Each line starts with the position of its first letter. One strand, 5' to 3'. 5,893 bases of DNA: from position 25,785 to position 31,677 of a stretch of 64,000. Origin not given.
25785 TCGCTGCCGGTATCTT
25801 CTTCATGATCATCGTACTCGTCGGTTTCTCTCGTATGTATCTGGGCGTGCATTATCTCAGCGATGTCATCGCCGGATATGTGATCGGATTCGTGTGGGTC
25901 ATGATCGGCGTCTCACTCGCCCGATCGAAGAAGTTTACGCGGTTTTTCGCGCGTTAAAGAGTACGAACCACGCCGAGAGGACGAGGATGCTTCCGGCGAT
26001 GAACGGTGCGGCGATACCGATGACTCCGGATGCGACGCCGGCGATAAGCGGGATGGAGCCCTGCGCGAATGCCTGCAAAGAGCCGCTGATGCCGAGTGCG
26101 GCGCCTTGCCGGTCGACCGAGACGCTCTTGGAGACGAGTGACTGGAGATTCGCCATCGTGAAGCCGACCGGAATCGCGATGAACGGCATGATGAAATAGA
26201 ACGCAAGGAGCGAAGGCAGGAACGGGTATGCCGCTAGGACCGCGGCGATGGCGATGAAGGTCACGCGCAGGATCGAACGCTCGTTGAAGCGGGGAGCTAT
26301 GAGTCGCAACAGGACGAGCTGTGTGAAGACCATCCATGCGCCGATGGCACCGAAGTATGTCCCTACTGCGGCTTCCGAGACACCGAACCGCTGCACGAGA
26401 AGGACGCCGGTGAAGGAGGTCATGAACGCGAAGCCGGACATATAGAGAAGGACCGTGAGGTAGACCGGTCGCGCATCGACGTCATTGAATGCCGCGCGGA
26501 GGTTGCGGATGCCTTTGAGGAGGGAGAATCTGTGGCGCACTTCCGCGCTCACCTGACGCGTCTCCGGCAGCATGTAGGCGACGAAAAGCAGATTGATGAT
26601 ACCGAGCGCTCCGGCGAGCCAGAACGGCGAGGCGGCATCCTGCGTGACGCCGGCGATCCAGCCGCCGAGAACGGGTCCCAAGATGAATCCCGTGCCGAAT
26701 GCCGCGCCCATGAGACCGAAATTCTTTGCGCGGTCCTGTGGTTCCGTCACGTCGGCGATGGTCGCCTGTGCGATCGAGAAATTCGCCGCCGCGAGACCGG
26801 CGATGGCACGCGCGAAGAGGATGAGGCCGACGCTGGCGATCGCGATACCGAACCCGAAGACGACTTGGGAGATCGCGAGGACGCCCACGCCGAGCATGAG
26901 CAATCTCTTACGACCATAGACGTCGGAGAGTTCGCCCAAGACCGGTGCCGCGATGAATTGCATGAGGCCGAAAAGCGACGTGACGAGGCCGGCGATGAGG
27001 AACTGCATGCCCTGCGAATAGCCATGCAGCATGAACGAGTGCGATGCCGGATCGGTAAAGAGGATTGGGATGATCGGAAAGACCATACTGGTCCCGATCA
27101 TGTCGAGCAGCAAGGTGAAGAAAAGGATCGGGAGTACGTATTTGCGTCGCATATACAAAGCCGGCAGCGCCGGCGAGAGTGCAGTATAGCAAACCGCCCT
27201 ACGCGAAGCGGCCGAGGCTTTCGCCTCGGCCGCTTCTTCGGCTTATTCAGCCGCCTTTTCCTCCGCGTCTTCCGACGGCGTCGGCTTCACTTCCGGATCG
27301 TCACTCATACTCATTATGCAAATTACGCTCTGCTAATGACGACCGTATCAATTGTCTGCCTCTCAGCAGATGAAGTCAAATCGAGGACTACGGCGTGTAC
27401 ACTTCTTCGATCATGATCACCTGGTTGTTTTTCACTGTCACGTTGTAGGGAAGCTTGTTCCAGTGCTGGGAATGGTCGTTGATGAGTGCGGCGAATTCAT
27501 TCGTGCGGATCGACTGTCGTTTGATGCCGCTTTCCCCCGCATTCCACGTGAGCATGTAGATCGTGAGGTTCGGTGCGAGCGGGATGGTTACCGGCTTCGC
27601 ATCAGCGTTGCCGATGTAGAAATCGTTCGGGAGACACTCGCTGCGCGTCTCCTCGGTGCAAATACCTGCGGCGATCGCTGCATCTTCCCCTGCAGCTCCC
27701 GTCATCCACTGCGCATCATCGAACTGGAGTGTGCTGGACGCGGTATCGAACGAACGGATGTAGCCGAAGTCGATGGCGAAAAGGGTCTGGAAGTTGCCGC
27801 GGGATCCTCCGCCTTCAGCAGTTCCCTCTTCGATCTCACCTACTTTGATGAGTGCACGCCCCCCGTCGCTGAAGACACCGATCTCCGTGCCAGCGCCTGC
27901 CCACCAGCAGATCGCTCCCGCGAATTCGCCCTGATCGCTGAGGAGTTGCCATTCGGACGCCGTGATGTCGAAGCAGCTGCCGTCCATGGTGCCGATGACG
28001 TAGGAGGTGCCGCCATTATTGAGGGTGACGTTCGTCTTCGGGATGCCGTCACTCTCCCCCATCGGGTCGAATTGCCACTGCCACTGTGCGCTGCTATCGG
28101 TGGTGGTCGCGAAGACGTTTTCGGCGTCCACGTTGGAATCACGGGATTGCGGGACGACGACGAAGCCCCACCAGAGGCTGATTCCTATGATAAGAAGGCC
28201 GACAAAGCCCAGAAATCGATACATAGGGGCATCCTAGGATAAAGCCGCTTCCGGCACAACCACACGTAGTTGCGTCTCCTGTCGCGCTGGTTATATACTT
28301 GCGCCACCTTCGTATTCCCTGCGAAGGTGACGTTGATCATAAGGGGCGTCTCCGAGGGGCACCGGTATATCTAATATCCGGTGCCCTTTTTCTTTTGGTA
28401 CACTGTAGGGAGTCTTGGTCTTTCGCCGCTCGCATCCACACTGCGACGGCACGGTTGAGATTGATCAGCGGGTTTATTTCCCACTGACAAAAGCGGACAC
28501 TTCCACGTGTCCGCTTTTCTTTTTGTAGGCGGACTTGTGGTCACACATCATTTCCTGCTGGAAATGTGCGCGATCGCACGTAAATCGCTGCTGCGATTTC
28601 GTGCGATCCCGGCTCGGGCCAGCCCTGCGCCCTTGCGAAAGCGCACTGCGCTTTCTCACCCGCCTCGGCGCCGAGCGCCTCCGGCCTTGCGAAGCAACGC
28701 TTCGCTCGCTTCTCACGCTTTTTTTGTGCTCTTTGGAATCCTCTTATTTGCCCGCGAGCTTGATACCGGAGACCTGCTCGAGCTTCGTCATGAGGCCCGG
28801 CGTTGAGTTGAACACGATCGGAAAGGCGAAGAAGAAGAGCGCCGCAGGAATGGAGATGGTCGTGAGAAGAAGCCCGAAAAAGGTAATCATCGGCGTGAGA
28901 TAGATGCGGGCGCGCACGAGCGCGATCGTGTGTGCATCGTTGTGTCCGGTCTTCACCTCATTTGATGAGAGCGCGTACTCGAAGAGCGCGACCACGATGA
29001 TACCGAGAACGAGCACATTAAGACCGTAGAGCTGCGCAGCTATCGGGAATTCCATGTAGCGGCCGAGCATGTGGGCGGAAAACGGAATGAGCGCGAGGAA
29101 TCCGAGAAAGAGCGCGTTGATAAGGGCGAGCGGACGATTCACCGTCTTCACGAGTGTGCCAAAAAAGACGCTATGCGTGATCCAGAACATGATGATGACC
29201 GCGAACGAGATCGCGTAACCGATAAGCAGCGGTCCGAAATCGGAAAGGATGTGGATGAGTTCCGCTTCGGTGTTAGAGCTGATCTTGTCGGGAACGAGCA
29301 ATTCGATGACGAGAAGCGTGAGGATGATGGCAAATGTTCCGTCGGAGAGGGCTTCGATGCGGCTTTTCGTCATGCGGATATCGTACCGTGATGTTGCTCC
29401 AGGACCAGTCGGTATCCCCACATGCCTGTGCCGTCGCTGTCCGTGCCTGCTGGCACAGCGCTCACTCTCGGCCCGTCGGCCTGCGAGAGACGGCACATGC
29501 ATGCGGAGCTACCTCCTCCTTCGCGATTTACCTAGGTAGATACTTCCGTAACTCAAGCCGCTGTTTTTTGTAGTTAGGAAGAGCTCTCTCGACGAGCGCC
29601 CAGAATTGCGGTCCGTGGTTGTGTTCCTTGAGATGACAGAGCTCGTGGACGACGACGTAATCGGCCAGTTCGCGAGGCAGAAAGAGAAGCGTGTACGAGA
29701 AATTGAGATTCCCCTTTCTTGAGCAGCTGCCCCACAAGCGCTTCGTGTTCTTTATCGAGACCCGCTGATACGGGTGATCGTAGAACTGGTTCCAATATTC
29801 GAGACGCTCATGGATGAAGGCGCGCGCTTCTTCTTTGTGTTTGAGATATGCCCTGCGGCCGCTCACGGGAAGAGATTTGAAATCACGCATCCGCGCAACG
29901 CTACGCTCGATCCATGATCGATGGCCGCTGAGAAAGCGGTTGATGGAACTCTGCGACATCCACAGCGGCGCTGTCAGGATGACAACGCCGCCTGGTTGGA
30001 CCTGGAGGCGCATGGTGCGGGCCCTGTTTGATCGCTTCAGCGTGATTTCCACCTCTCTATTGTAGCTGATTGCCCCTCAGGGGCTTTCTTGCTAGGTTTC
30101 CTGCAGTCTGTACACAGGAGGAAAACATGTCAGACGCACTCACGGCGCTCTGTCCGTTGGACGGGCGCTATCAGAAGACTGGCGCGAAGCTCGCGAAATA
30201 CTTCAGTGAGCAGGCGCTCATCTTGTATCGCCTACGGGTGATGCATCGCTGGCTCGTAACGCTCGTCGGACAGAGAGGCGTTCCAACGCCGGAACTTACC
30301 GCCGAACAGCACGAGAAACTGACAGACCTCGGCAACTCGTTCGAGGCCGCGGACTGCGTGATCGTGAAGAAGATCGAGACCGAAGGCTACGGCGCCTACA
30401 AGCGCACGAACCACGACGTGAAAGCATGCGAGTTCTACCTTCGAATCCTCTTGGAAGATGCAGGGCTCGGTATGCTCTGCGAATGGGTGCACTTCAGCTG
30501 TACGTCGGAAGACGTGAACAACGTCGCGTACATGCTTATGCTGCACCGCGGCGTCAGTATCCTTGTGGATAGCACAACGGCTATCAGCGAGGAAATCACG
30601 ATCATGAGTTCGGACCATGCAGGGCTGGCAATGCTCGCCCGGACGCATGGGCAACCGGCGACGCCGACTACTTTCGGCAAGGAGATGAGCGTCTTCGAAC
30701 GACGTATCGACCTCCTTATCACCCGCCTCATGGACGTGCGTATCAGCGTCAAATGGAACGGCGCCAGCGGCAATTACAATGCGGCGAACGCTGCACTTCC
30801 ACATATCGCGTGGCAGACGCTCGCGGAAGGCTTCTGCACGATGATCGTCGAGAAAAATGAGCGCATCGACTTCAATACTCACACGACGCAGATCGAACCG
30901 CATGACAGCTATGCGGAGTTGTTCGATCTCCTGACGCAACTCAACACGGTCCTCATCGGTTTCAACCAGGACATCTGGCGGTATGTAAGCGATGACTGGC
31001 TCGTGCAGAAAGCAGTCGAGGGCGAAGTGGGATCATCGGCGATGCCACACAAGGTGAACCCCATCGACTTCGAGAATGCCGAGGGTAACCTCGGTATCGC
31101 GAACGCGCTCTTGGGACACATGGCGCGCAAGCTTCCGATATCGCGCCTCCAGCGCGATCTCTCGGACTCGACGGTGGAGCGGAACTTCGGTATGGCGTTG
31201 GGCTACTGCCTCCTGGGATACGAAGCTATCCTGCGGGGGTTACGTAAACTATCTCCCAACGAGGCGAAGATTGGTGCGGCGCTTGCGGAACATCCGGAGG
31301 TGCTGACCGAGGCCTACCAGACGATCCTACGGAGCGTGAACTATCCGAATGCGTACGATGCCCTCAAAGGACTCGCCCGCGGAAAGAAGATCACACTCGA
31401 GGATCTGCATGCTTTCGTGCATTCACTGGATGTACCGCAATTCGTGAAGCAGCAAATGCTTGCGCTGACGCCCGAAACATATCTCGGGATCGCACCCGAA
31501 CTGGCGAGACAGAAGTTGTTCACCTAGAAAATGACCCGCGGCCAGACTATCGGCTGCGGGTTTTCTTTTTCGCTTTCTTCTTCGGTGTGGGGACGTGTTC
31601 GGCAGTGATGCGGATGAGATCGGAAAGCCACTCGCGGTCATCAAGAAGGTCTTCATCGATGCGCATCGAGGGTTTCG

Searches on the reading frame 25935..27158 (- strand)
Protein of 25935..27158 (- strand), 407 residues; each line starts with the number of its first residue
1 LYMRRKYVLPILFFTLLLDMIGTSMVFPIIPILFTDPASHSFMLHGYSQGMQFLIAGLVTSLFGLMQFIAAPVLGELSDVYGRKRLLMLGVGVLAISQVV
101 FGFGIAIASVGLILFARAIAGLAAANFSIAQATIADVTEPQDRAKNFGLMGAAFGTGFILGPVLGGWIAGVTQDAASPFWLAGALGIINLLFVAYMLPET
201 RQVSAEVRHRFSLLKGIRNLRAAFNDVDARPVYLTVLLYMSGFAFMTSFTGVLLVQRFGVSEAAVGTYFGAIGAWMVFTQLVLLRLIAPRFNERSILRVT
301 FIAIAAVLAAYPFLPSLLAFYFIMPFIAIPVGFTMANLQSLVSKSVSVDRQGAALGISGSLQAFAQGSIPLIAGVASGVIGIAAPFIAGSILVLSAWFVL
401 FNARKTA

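Call 83: search_protein_families(library=pfam, proteins=[window:25935-27158:-], max_evalue=0.00001)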
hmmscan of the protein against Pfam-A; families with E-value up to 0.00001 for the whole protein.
window:25935-27158:- (407 aa): 3 families
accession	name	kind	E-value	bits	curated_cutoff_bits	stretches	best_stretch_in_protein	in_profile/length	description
PF07690.21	MFS_1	-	1.7e-47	162.5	33.4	1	12-366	1-343/347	Major Facilitator Superfamily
PF00083.30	Sugar_tr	-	4.8e-08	32.7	22.3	1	53-201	45-195/452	Sugar (and other) transporter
PF12832.13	MFS_1_like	-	4.6e-06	26.4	25.2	1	48-362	28-346/373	MFS_1 like family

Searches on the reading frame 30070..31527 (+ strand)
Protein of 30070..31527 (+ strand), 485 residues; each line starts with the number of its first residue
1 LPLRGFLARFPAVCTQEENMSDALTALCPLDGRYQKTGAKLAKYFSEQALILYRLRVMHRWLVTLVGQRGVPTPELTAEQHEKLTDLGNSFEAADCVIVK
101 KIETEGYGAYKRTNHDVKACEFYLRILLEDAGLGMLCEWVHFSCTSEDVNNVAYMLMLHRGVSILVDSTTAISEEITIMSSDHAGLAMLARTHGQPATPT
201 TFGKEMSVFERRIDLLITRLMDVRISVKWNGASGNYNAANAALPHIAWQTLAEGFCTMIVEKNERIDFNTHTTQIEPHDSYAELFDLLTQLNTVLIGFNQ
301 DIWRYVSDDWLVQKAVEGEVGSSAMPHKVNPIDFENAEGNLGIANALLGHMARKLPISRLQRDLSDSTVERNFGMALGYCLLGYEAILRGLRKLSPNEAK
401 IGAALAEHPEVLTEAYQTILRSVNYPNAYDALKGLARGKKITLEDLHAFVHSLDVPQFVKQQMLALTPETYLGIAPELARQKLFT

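Call 9: search_protein_families(library=pfam, proteins=[window:30070-31527:+], max_evalue=0.01)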
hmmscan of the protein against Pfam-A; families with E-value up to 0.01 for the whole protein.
window:30070-31527:+ (485 aa): 2 families
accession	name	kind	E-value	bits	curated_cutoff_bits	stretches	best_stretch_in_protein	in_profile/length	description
PF08328.16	ASL_C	-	1.1e-39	135.5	35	1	358-472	1-115/115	Adenylosuccinate lyase C-terminal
PF00206.25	Lyase_1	-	7.2e-38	131.2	27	1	32-339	1-305/312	Lyase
